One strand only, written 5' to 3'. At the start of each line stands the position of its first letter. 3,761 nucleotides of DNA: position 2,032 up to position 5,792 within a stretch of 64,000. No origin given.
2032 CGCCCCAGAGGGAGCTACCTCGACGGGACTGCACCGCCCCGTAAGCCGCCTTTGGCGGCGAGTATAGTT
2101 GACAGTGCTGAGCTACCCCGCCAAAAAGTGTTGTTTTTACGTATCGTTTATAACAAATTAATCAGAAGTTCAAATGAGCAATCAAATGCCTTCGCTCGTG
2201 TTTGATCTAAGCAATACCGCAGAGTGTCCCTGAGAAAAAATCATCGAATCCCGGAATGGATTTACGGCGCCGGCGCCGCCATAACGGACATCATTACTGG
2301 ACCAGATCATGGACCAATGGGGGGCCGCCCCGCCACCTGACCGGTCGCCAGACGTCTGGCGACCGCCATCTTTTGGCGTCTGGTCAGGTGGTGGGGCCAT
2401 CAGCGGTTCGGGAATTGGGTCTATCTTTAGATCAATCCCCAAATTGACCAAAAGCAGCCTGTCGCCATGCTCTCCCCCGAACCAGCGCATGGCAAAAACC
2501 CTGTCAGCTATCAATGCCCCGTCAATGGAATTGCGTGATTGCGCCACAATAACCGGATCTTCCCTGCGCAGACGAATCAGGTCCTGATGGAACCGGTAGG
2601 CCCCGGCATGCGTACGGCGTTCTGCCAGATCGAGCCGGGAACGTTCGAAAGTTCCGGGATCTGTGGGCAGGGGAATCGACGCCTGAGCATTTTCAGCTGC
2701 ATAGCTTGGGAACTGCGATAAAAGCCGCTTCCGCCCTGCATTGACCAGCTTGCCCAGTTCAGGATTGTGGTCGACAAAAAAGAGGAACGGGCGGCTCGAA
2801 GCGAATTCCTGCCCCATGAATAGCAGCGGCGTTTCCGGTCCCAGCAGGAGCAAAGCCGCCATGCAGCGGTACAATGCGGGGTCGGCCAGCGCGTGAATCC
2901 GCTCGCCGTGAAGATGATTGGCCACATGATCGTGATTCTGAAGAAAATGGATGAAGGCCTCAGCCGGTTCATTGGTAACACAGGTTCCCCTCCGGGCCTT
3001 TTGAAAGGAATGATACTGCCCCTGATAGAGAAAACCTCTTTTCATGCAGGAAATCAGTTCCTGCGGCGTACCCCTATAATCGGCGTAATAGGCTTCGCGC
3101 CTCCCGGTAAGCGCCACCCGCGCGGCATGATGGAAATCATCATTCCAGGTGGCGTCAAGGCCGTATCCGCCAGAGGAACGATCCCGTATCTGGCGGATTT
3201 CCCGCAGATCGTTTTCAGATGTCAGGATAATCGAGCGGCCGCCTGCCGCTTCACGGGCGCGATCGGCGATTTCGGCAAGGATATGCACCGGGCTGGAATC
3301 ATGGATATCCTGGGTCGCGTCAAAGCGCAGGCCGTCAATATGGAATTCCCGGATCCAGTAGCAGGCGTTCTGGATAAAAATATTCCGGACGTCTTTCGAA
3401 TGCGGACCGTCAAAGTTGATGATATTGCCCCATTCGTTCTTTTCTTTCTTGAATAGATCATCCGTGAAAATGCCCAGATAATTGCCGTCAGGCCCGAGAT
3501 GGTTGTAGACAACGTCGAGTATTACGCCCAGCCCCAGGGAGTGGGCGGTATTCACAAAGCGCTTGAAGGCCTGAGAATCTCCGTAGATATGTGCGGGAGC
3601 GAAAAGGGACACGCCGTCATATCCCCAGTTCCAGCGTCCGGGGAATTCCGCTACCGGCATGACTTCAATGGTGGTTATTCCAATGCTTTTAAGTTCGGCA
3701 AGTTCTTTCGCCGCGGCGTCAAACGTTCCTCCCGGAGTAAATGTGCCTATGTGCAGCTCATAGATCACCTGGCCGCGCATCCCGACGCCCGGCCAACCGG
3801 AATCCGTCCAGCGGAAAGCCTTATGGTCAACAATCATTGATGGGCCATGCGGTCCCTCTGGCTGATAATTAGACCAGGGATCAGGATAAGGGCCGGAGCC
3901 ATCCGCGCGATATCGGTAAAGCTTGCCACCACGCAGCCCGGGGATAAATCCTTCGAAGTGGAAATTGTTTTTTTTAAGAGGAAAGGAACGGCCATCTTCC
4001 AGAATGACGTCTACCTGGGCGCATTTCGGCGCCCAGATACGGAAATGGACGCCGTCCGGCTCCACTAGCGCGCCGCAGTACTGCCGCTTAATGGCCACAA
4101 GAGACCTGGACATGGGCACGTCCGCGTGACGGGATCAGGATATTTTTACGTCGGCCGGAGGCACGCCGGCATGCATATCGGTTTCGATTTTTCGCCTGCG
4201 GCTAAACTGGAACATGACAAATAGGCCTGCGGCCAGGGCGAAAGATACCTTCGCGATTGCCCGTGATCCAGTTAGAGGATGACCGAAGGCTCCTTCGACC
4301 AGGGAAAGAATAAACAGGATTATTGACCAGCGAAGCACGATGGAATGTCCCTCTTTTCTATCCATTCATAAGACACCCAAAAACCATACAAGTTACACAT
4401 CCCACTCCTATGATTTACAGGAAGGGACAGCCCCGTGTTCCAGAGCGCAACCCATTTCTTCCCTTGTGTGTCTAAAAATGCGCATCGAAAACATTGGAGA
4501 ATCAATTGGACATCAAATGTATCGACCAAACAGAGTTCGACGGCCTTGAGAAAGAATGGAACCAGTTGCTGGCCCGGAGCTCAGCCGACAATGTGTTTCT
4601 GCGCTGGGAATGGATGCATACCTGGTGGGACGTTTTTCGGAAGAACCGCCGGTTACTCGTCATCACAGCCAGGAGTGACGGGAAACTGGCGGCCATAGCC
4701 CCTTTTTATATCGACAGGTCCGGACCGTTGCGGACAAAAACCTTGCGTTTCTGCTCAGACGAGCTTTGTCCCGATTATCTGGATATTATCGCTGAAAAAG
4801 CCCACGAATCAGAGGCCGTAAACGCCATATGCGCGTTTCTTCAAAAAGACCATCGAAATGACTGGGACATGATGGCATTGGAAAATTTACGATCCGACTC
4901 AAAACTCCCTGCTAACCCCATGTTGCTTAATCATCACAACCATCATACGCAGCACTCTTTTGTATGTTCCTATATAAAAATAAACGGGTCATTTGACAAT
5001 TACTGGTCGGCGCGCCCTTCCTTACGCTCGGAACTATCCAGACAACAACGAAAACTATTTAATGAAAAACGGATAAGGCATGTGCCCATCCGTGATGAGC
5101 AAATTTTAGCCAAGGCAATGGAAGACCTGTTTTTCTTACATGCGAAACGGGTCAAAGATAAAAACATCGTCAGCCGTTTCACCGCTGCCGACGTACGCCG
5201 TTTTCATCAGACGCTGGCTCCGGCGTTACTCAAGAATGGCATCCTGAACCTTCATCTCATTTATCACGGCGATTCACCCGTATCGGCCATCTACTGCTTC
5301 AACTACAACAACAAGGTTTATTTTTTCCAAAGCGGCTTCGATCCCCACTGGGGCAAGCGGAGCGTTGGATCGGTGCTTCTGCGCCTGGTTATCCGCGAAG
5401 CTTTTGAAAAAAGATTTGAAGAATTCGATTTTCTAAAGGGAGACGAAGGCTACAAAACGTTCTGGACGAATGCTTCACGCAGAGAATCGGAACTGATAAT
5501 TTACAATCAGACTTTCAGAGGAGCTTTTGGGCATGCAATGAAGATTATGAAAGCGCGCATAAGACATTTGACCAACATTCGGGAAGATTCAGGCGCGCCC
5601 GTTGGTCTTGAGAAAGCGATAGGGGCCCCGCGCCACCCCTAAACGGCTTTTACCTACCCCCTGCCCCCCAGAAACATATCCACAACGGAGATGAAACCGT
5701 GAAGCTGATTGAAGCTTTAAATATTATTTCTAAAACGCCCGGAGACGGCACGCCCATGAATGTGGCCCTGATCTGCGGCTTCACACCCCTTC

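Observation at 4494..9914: PKS-less FkbH / ACP / hotdog-SDR / GNAT cassette wired into a Wzx-Wzy polysaccharide locus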

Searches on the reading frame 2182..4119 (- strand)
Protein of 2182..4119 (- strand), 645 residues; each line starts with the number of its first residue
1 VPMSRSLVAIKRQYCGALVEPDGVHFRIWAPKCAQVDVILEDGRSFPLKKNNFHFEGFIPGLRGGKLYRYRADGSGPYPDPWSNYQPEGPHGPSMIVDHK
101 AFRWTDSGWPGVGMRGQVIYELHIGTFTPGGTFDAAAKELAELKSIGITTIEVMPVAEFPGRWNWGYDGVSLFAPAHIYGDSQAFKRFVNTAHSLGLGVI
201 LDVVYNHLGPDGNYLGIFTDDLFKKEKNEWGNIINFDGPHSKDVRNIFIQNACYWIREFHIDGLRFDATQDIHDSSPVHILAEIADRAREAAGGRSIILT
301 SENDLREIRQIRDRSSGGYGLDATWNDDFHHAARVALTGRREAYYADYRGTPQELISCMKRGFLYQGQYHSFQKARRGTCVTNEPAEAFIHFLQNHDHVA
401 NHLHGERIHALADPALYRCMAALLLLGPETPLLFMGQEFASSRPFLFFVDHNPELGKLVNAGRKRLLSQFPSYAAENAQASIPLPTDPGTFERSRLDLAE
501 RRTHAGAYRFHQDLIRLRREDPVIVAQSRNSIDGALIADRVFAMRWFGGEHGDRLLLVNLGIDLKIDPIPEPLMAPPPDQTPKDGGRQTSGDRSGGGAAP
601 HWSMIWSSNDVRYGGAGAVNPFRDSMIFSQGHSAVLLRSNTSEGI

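Call 5: search_protein_families(library=pfam, proteins=[window:2182-4119:-], max_evalue=0.01)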
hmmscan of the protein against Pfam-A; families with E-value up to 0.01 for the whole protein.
window:2182-4119:- (645 aa): 3 families
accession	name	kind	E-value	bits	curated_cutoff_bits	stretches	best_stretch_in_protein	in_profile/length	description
PF00128.31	Alpha-amylase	-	1.4e-13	51.4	22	1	131-213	16-97/446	Alpha amylase, catalytic domain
PF11941.14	DUF3459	-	1.9e-11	44.6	22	1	510-606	1-89/90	Domain of unknown function (DUF3459)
PF02922.24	CBM_48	-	2e-06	28.5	22.4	1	16-76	3-72/83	Carbohydrate-binding module 48 (Isoamylase N-terminal domain)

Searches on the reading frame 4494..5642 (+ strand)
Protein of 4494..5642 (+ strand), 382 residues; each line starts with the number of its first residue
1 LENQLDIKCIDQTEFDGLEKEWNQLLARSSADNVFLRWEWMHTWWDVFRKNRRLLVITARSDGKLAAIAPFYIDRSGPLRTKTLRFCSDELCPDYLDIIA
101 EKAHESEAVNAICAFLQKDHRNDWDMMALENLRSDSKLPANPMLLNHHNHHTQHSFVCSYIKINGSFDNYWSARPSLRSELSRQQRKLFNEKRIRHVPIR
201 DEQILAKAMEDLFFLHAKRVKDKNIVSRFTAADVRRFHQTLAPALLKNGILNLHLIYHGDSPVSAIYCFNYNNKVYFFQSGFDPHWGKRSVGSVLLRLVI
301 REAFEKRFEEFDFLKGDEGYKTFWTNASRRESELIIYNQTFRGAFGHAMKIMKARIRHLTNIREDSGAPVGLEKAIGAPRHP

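Call 5: search_protein_families(library=pfam, proteins=[window:4494-5642:+], max_evalue=0.01)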
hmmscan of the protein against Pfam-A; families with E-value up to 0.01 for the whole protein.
window:4494-5642:+ (382 aa): 2 families
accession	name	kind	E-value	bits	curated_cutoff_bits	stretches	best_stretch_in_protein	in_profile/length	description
PF13480.13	Acetyltransf_6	-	5.9e-29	101.5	22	1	176-321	2-142/143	Acetyltransferase (GNAT) domain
PF00583.31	Acetyltransf_1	-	0.00076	20.2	20.7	0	254-314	36-98/116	Acetyltransferase (GNAT) family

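Call 7: search_protein_families(library=ncbifam, proteins=[window:4494-5642:+], max_evalue=0.01)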
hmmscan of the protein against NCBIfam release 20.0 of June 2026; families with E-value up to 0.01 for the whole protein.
window:4494-5642:+ (382 aa): 0 families
